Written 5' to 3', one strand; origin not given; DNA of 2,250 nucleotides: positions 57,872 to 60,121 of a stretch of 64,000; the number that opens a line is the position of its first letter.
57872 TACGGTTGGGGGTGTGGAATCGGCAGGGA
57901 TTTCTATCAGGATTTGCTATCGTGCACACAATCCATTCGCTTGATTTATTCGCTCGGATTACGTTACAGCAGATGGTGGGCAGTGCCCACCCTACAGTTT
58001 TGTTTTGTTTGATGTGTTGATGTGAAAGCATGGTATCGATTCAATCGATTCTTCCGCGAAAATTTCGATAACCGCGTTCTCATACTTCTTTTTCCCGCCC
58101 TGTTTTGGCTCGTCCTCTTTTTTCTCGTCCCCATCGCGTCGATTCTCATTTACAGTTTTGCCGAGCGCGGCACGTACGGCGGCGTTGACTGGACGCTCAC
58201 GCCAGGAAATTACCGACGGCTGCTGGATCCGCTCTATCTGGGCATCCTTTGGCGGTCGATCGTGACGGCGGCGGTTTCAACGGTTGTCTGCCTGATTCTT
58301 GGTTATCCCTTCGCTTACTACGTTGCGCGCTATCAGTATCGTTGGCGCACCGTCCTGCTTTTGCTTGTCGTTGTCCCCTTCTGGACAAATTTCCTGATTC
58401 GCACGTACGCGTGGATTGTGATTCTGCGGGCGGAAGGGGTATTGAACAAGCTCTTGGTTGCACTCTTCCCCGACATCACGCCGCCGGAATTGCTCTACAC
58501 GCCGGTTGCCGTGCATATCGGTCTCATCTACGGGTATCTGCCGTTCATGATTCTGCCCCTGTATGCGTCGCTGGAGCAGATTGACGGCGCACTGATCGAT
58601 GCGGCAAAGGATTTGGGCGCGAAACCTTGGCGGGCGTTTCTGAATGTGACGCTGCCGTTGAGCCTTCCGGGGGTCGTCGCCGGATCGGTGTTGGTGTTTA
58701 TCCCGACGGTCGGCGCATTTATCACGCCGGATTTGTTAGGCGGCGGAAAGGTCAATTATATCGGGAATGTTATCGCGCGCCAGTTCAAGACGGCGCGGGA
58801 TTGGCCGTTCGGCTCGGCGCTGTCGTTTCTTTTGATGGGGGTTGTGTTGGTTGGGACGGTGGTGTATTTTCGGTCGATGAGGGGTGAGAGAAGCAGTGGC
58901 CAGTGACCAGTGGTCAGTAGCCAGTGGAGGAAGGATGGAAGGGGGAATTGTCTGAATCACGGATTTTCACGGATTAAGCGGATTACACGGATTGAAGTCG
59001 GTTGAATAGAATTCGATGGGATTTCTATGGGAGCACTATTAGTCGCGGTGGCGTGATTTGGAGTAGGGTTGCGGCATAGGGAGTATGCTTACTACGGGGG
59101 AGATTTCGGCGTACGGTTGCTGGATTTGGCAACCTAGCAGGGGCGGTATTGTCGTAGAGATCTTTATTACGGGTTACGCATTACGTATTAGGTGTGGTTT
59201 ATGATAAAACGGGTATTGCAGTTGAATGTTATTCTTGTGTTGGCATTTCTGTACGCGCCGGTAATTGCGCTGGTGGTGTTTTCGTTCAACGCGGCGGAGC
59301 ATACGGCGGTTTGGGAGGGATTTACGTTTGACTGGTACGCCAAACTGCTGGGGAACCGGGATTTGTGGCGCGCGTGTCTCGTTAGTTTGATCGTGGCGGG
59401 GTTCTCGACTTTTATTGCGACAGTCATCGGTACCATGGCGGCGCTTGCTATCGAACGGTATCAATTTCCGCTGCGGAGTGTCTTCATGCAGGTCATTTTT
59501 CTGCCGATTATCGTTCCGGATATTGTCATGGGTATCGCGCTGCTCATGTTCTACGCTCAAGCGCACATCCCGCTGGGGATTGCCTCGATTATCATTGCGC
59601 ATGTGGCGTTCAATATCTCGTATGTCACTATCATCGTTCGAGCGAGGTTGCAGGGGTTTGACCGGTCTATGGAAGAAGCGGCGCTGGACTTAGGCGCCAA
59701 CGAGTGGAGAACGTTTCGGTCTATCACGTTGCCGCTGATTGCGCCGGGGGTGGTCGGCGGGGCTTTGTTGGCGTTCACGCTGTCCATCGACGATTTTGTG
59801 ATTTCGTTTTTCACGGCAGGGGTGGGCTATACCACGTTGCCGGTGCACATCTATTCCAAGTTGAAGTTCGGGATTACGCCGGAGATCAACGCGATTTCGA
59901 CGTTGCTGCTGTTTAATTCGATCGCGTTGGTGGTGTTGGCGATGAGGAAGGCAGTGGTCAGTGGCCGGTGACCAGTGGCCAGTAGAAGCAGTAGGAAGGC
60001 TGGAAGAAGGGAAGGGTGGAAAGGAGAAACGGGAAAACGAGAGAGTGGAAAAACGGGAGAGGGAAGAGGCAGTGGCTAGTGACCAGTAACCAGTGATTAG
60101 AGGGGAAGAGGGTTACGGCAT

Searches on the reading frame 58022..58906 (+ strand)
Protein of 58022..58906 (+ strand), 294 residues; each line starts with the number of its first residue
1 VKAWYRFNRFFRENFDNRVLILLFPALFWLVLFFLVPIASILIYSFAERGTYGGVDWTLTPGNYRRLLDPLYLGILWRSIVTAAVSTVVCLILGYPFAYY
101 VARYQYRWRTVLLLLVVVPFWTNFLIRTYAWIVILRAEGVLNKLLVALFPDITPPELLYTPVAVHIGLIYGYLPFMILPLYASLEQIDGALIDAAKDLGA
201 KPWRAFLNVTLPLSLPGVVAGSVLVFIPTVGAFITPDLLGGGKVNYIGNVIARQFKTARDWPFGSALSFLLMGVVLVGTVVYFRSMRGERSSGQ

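Call 42: search_protein_families(library=pfam, proteins=[window:58022-58906:+], max_evalue=0.00001)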
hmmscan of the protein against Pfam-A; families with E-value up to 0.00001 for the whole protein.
window:58022-58906:+ (294 aa): 1 family
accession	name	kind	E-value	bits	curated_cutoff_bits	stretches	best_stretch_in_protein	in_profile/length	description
PF00528.27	BPD_transp_1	-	3.7e-13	50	26.4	1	94-284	1-173/184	Binding-protein-dependent transport system inner membrane component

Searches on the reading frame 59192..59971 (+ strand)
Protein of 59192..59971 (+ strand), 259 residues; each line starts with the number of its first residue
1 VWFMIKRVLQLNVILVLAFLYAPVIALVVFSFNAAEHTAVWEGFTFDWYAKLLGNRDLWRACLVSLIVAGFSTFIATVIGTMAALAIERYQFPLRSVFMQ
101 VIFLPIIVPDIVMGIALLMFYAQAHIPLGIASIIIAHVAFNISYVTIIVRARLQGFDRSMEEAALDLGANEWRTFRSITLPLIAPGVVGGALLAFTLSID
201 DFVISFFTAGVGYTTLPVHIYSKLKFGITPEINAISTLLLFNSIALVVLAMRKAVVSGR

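Call 42: search_protein_families(library=pfam, proteins=[window:59192-59971:+], max_evalue=0.00001)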
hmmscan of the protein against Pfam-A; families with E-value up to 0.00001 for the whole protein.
window:59192-59971:+ (259 aa): 1 family
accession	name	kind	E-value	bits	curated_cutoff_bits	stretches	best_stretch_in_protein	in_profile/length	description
PF00528.27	BPD_transp_1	-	1.7e-18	67.5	26.4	1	77-248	2-174/184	Binding-protein-dependent transport system inner membrane component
